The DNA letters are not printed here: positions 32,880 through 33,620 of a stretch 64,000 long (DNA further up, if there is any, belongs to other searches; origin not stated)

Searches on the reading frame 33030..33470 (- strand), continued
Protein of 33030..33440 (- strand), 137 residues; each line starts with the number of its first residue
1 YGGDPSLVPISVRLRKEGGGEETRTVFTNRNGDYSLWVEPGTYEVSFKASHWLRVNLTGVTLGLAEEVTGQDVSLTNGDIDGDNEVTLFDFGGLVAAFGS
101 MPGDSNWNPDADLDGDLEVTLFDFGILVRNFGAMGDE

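Call 26: search_protein_families(library=pfam, proteins=[L077:948-2414:+, L039:4741-6411:+, L006:5251-6411:+, L019:4660-6411:+, L058:6438-9257:+, L008:4198-6408:+, L053:4513-6408:+, L054:2362-3588:+, L053:227-910:+], max_evalue=0.01)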
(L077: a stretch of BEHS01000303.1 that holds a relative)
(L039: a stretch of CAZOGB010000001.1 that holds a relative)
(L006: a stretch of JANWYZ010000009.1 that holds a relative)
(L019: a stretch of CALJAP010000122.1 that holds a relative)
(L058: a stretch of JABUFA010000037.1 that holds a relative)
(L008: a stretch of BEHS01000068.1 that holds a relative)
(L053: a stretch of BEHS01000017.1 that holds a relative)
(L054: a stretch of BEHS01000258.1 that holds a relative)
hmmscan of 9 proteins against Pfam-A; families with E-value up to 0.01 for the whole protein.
L077:948-2414:+ (489 aa): 1 family
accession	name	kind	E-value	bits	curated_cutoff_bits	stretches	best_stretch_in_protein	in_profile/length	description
PF00404.24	Dockerin_1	-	3.7e-05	24.3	22.9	1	430-481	2-54/57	Dockerin type I domain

L039:4741-6411:+ (557 aa): 1 family
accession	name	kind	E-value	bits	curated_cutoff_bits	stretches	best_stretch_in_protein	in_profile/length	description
PF00404.24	Dockerin_1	-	0.0034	18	22.9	1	498-548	2-53/57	Dockerin type I domain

L006:5251-6411:+ (387 aa): 3 families
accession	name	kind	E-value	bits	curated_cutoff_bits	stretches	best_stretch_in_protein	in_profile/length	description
PF13620.12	CarboxypepD_reg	-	3.6e-09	37.3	32.3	1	242-326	2-82/82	Carboxypeptidase regulatory-like domain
PF17210.9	SdrD_B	-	1.9e-05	25.3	29.7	1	260-306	27-72/112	SdrD B-like domain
PF00404.24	Dockerin_1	-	0.00055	20.5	22.9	1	328-380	2-55/57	Dockerin type I domain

L019:4660-6411:+ (584 aa): 7 families
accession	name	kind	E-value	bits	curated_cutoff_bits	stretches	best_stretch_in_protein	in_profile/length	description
PF08309.17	LVIVD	-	2.3e-103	337.7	20.2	9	122-161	3-42/42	LVIVD repeat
PF09826.15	Beta_propel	-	1e-07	31.7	22.4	0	56-94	90-128/495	Beta propeller domain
PF13620.12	CarboxypepD_reg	-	2.7e-06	28.1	32.3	1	439-523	2-82/82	Carboxypeptidase regulatory-like domain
PF05694.17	SBP56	-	6.7e-05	22.3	34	0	162-210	303-353/453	56kDa selenium binding protein (SBP56)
PF00404.24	Dockerin_1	-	0.00021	21.8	22.9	1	525-576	2-54/57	Dockerin type I domain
PF17210.9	SdrD_B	-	0.0031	18.1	29.7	1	456-503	26-72/112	SdrD B-like domain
PF09001.16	DUF1890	-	0.0048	17.7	25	0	353-395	7-49/141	Domain of unknown function (DUF1890)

L058:6438-9257:+ (940 aa): 4 families
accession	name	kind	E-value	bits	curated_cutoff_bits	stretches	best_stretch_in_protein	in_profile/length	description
PF07691.17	PA14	-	1.3e-24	87.1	24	2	679-797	6-136/147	PA14 domain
PF00404.24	Dockerin_1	-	0.00035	21.1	22.9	1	881-933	2-55/57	Dockerin type I domain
PF07705.17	CARDB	-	0.00053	20.6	22.7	1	92-176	12-99/101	CARDB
PF17996.7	CE2_N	-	0.0058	17.1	27.9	0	737-790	38-91/108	Carbohydrate esterase 2 N-terminal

L008:4198-6408:+ (737 aa): 3 families
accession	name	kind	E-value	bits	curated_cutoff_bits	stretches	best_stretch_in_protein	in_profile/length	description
PF13620.12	CarboxypepD_reg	-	2.3e-06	28.3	32.3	1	613-676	19-82/82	Carboxypeptidase regulatory-like domain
PF00404.24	Dockerin_1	-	6.8e-05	23.4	22.9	1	678-729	2-54/57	Dockerin type I domain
PF17210.9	SdrD_B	-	0.0012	19.5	29.7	1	611-653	27-68/112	SdrD B-like domain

L053:4513-6408:+ (632 aa): 2 families
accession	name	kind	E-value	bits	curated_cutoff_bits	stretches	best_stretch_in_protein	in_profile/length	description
PF13620.12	CarboxypepD_reg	-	1.3e-05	25.9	32.3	1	518-571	29-82/82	Carboxypeptidase regulatory-like domain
PF00404.24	Dockerin_1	-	7.5e-05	23.3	22.9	1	573-624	2-54/57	Dockerin type I domain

L054:2362-3588:+ (409 aa): 1 family
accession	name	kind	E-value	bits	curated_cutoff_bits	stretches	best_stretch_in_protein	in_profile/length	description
PF00404.24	Dockerin_1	-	0.0037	17.9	22.9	1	350-401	2-54/57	Dockerin type I domain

L053:227-910:+ (228 aa): 1 family
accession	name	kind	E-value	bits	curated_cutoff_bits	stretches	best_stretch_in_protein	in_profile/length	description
PF00404.24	Dockerin_1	-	0.00036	21.1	22.9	1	169-218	2-52/57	Dockerin type I domain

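Call 29: search_protein_families(library=pfam, proteins=[P0151, P0156, P0163, P0165, P0168, P0189, P0191], max_evalue=0.01)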
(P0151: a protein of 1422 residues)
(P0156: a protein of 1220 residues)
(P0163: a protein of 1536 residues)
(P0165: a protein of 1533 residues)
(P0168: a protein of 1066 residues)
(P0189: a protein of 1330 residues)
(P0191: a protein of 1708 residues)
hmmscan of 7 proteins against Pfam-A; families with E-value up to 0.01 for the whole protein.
P0151 (1422 aa): 3 families
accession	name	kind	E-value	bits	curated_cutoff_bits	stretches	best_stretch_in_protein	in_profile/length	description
PF00082.27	Peptidase_S8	-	1.2e-28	100.7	21.8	1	328-591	4-273/288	Subtilase family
PF16640.11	Big_3_5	-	5.8e-15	56.1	35.5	2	1083-1169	1-83/88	Bacterial Ig-like domain (group 3)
PF00404.24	Dockerin_1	-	0.00045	20.8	22.9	1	1363-1415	2-55/57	Dockerin type I domain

P0156 (1220 aa): 2 families
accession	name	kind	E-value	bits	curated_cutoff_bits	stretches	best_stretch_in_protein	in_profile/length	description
PF00082.27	Peptidase_S8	-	1.3e-36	126.8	21.8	1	329-596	3-273/288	Subtilase family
PF00404.24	Dockerin_1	-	4.7e-05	23.9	22.9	1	1161-1210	2-52/57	Dockerin type I domain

P0163 (1536 aa): 20 families
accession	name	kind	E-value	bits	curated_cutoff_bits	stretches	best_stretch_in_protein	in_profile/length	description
PF22073.2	Cep192_D4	-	8.7e-37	126.2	35.5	2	470-565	10-111/112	Cep192 domain 4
PF22544.2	HYDIN_VesB_CFA65-like_Ig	-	4.1e-32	110.8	25.5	4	890-973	2-84/100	HYDIN/CFA65/VesB-like, Ig-like domain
PF15780.11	ASH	-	2.8e-25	88.8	27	2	468-552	11-94/98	Abnormal spindle-like microcephaly-assoc'd, ASPM-SPD-2-Hydin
PF19190.6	BACON_2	-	1.8e-18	66.7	25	2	891-969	2-77/94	Viral BACON domain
PF24507.1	Ig_CFAP65_4th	-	5.3e-18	65.6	27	2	912-957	1-46/76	CFAP65, fourth Ig-like domain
PF22067.2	Cep192_D3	-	1.9e-15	57.2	27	0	483-547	20-83/99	Cep192 domain 3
PF01551.29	Peptidase_M23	-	1.2e-12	48.2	28.7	1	134-214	29-90/96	Peptidase family M23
PF22076.2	Cep192_D6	-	1.3e-11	45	35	1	890-964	3-75/101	Cep192 domain 6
PF07610.17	DUF1573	-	3.8e-08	33.7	26.1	0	471-563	8-96/98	Protein of unknown function (DUF1573)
PF14874.12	PapD-like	-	4.3e-08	33.7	27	0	677-762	4-89/102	Flagellar-associated PapD-like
PF12371.14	TMEM131_like_N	-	2.8e-07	31.1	28.8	0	470-546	7-82/84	Transmembrane protein 131-like N-terminal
PF24798.1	Ig-CFAP74_4th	-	1e-05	26.1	28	0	470-550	5-83/95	CFAP74 forth Ig-like domain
PF21310.3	OCRL-like_ASH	-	3.6e-05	24.3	27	0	898-958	6-71/109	Inositol polyphosphate 5-phosphatase OCRL-like, ASH domain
PF00404.24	Dockerin_1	-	4.5e-05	24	22.9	1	1477-1529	2-55/57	Dockerin type I domain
PF00635.32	Motile_Sperm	-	8.5e-05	22.8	25.9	0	891-962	2-72/109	MSP (Major sperm protein) domain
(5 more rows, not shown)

P0165 (1533 aa): 18 families
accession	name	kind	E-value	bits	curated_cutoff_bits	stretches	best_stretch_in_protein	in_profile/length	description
PF22073.2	Cep192_D4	-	2.7e-33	114.9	35.5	2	460-561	3-111/112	Cep192 domain 4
PF22544.2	HYDIN_VesB_CFA65-like_Ig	-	3.1e-32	111.2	25.5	4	898-971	14-88/100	HYDIN/CFA65/VesB-like, Ig-like domain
PF15780.11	ASH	-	1.8e-25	89.4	27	2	466-547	12-93/98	Abnormal spindle-like microcephaly-assoc'd, ASPM-SPD-2-Hydin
PF24507.1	Ig_CFAP65_4th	-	3.4e-20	72.7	27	3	909-952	2-45/76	CFAP65, fourth Ig-like domain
PF19190.6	BACON_2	-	8.9e-16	58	25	2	779-872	2-92/94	Viral BACON domain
PF22067.2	Cep192_D3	-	1.6e-13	51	27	0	472-545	12-85/99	Cep192 domain 3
PF12371.14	TMEM131_like_N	-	1.5e-11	44.8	28.8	1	462-542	2-82/84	Transmembrane protein 131-like N-terminal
PF01551.29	Peptidase_M23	-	1.7e-11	44.6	28.7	1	143-221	24-88/96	Peptidase family M23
PF22076.2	Cep192_D6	-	7.1e-10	39.4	35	1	778-852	3-75/101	Cep192 domain 6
PF07610.17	DUF1573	-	3.4e-07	30.6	26.1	0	895-983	9-94/98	Protein of unknown function (DUF1573)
PF24499.1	Ig_TMEM131L_4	-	3.5e-05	24.7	27.8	0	726-761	90-125/136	TMEM131L fourth Ig-like domain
PF00635.32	Motile_Sperm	-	0.00041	20.6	25.9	0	887-960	2-74/109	MSP (Major sperm protein) domain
PF08239.17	SH3_3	-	0.0006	20.4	27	1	276-329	5-51/54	Bacterial SH3 domain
PF22066.2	Cep192_D8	-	0.00088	19.9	33.5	0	468-559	13-98/101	Cep192 domain 8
PF00404.24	Dockerin_1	-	0.00096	19.7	22.9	1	1474-1526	2-55/57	Dockerin type I domain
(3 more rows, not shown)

P0168 (1066 aa): 6 families
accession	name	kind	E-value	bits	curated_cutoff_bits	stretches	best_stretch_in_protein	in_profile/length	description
PF15902.12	Sortilin-Vps10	-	1e-37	130.4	33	5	171-273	3-111/446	Sortilin, neurotensin receptor 3,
PF16640.11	Big_3_5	-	2.6e-14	54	35.5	2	835-920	7-87/88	Bacterial Ig-like domain (group 3)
PF14870.12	PSII_BNR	-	9e-06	25.6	27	0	172-273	41-139/303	Photosynthesis system II assembly factor YCF48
PF02012.26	BNR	-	1.5e-05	24.7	27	0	584-594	1-11/12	BNR/Asp-box repeat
PF00404.24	Dockerin_1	-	4.8e-05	23.9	22.9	1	1007-1059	2-55/57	Dockerin type I domain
PF19755.4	DUF6242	-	8.7e-05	22.9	29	0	532-593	164-217/217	Domain of unknown function (DUF6242)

P0189 (1330 aa): 5 families
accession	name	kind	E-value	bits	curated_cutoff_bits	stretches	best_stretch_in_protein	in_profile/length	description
PF00082.27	Peptidase_S8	-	9.8e-36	124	21.8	1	327-605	1-274/288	Subtilase family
PF16640.11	Big_3_5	-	1.6e-17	64.3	35.5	2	998-1076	7-82/88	Bacterial Ig-like domain (group 3)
PF00404.24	Dockerin_1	-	1.3e-06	29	22.9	1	1271-1323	2-55/57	Dockerin type I domain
PF02369.22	Big_1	-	0.00041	20.8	34.9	0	995-1071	9-87/93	Bacterial Ig-like domain (group 1)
PF00036.39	EF-hand_1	-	0.0022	17.8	25.4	0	1272-1290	10-28/29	EF hand domain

P0191 (1708 aa): 3 families
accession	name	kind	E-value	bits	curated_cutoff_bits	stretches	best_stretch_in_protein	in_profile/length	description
PF15649.12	Tox-REase-7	-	4.5e-13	49.7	25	1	1612-1692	3-84/84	Restriction endonuclease fold toxin 7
PF05593.20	RHS_repeat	-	1.6e-07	32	22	0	1071-1098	1-29/38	RHS Repeat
PF17780.6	OCRE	-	0.0024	18.3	24.7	0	1440-1475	5-42/52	OCRE domain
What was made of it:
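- On Dockerin type I (Pfam PF00404): Some family members pass, at 23.3-29.0 bits (calls 26, 29).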

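Call 36: predict_structure(alignment_id=A2)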
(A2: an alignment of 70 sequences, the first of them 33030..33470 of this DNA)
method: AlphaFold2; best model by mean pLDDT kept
length: 147 residues; sequences in the alignment: 70
mean_pLDDT: 97.6   pTM: 0.89
mean pLDDT of the five models: 97.6, 97.4, 97.2, 97.2, 96.8
residues with pLDDT >= 90: 144; 70-90: 3; 50-70: 0; < 50: 0
segments of 3 or more residues with pLDDT < 50: none
pLDDT, mean of each block of 10 residues (from residue 1): 97 98 98 98 97 98 98 92 98 98 99 98 98 98 97
secondary structure, 60 per line:
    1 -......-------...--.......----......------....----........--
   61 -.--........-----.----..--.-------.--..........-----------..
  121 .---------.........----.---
elements in order: E2-7 E20-26 E31-36 E43-46 E51-58 E65-72 H98-107 H131-139
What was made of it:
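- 33213..33440 (-): X-module-like beta-sandwich of copy 2 (aa 548-623), carrying the invariant KASHWLR motif. AF2 model strands (call 36).
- On Dockerin type I (Pfam PF00404): The helices are seen in the AF2 model (call 36).
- On X-module-dockerin dyad (type II/III XDoc): AF2 pTM 0.89 and pLDDT 97.6 (call 36).
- On T9SS C-terminal domain: The extreme C-terminus is a helical dockerin (call 36).
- AF2 of the window module gave pLDDT 97.6 and pTM 0.89 (call 36).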

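Call 38: fold_search(model_id=the predicted structure, library=pdb)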
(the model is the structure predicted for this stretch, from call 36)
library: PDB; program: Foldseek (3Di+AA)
matches with E <= 10: 1496; with E <= 0.001: 21
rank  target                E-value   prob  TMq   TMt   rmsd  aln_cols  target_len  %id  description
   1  4wi0_B                7.8e-10  1.00  0.74  0.70   3.5       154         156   22  Crystal structure of Coh3ScaB-XDoc_M2ScaA complex: A C-terminal interface mutant of type II Cohesin-X-Dockerin complex (released 2015-10-07)
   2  2b59_B                8.3e-10  1.00  0.73  0.69   3.8       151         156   19  The type II cohesin dockerin complex (released 2005-10-11)
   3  5g5d_B                9.9e-10  1.00  0.74  0.70   3.8       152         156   18  Crystal Structure of the CohScaC2-XDocCipA type II complex from Clostridium thermocellum (released 2017-04-05)
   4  4fl4_I                2.0e-09  1.00  0.75  0.38   3.7       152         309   19  Scaffoldin conformation and dynamics revealed by a ternary complex from the Clostridium thermocellum cellulosome (released 2012-06-27)
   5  3kcp_A                2.2e-09  1.00  0.74  0.39   3.8       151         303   19  Crystal structure of interacting Clostridium thermocellum multimodular components (released 2010-02-09)
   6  4u3s_B                2.4e-09  1.00  0.73  0.70   3.5       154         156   21  Crystal structure of Coh3ScaB-XDoc_M1ScaA complex: A N-terminal interface mutant of type II Cohesin-X-Dockerin complex (released 2015-07-29)
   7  4fl4_L                9.7e-09  1.00  0.73  0.38   4.0       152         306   18  Scaffoldin conformation and dynamics revealed by a ternary complex from the Clostridium thermocellum cellulosome (released 2012-06-27)
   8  4fl4_C                1.3e-08  1.00  0.74  0.38   3.8       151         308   19  Scaffoldin conformation and dynamics revealed by a ternary complex from the Clostridium thermocellum cellulosome (released 2012-06-27)
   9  5m0y_B                9.5e-08  1.00  0.77  0.73   2.7       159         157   23  Crystal Structure of the CohScaA-XDocCipB type II complex from Clostridium thermocellum at 1.5Angstrom resolution (released 2017-09-06)
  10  5k39_B                2.2e-07  1.00  0.77  0.74   2.7       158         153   22  THE TYPE II COHESIN DOCKERIN COMPLEX FROM CLOSTRIDIUM THERMOCELLUM (released 2017-03-29)
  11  5aq0_A                3.0e-05  1.00  0.41  0.67   3.6        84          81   23  The structure of the Transthyretin-like domain of the first catalytic domain of the HUMAN Carboxypeptidase D (released 2016-09-28)
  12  5aq0_B                5.9e-05  1.00  0.43  0.71   3.0        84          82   21  The structure of the Transthyretin-like domain of the first catalytic domain of the HUMAN Carboxypeptidase D (released 2016-09-28)
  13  9h68_B                4.5e-04  1.00  0.43  0.17   4.4       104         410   15  Crystal Structure of the spore gernation lytic transglycosylase SleC from Clostridioides difficile in its zymogenic fo (released 2025-02-12)
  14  2nsm                  5.4e-04  1.00  0.39  0.16   4.1        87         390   25  Crystal structure of the human carboxypeptidase N (Kininase I) catalytic domain (released 2007-04-24)
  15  4iyk                  6.1e-04  1.00  0.42  0.31   3.7        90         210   18  Crystal structure of a putative carbohydrate binding protein (BACUNI_04699) from Bacteroides uniformis ATCC 8492 at 2.00 (released 2013-02-20)
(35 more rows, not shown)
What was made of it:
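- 33213..33440 (-): The Foldseek alignment to XDoc chains spans this part and the dockerin (call 38).
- On X-module-dockerin dyad (type II/III XDoc): The top ten PDB matches are XDoc chains aligned over about 152 columns, TM 0.73-0.77 (call 38).
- Closest known: Type II X-module-dockerin. Same: The predicted structure superposes over both domains (TM 0.73-0.77, call 38).
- The ten best Foldseek PDB hits are all XDoc chains of type II cohesin-XDoc complexes (4wi0_B, 2b59_B, 5g5d_B, 5m0y_B, 5k39_B and others), with TM 0.73-0.77 over about 152 columns and E 1e-10 to 2e-7 (call 38). The whole unit superposes on XDoc dyads (call 38). Dockerins solved so far bind proteins (the PDB hits in call 38 are all protein complexes).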

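Call 43: search_protein_families(library=pfam, proteins=[L059:10366-11049:+, L066:10379-11062:+, L044:6490-7140:+, L017:6486-7244:-, L053:8124-9248:+, L035:2924-4918:+, L001:4487-5230:+], max_evalue=1)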
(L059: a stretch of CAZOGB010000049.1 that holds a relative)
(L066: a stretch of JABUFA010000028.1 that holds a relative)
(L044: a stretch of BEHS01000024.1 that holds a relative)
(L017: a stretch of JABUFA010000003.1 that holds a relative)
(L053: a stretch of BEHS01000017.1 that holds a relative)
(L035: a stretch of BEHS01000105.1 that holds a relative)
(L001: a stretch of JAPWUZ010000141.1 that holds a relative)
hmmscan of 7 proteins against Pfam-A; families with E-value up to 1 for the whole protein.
L059:10366-11049:+ (228 aa): 3 families
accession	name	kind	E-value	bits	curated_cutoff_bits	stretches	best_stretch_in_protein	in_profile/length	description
PF07589.16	PEP-CTERM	-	0.00037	20.9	20.7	1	201-226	1-24/24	PEP-CTERM motif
PF24544.1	Ig_TPPC8_3rd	-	0.00041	21.1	27.8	1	39-78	79-119/138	TPPC8 third Ig-like domain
PF02018.23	CBM_4_9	-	0.13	13.1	25.9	0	45-96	58-108/136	Carbohydrate binding domain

L066:10379-11062:+ (228 aa): 3 families
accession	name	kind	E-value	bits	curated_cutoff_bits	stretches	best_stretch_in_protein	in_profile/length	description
PF07589.16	PEP-CTERM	-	0.00037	20.9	20.7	1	201-226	1-24/24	PEP-CTERM motif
PF24544.1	Ig_TPPC8_3rd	-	0.0035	18.1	27.8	1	39-75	79-116/138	TPPC8 third Ig-like domain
PF19271.4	Nis1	-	0.085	13.9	27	0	45-77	13-45/114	Nis1 family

L044:6490-7140:+ (217 aa): 1 family
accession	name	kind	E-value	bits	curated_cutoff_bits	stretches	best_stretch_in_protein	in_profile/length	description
PF07589.16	PEP-CTERM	-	0.0016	18.9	20.7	1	194-215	1-24/24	PEP-CTERM motif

L017:6486-7244:- (253 aa): 1 family
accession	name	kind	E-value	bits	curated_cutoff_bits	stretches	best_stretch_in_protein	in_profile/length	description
PF07589.16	PEP-CTERM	-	2.4e-06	27.8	20.7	1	230-251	2-24/24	PEP-CTERM motif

L053:8124-9248:+ (375 aa): 3 families
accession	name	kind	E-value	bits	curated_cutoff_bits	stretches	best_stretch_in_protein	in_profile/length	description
PF07589.16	PEP-CTERM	-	1.1e-05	25.7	20.7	1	350-373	1-24/24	PEP-CTERM motif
PF16938.10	Phage_holin_Dp1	-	0.022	15.5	25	0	202-236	8-42/63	Putative phage holin Dp-1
PF18205.6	VPDSG-CTERM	-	0.1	12.9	25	1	357-374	9-26/26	VPDSG-CTERM motif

L035:2924-4918:+ (665 aa): 0 families

L001:4487-5230:+ (248 aa): 1 family
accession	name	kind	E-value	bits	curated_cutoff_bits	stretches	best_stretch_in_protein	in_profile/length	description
PF21837.1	DUF6896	-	0.0004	20.9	27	1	148-191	36-82/128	Domain of unknown function (DUF6896)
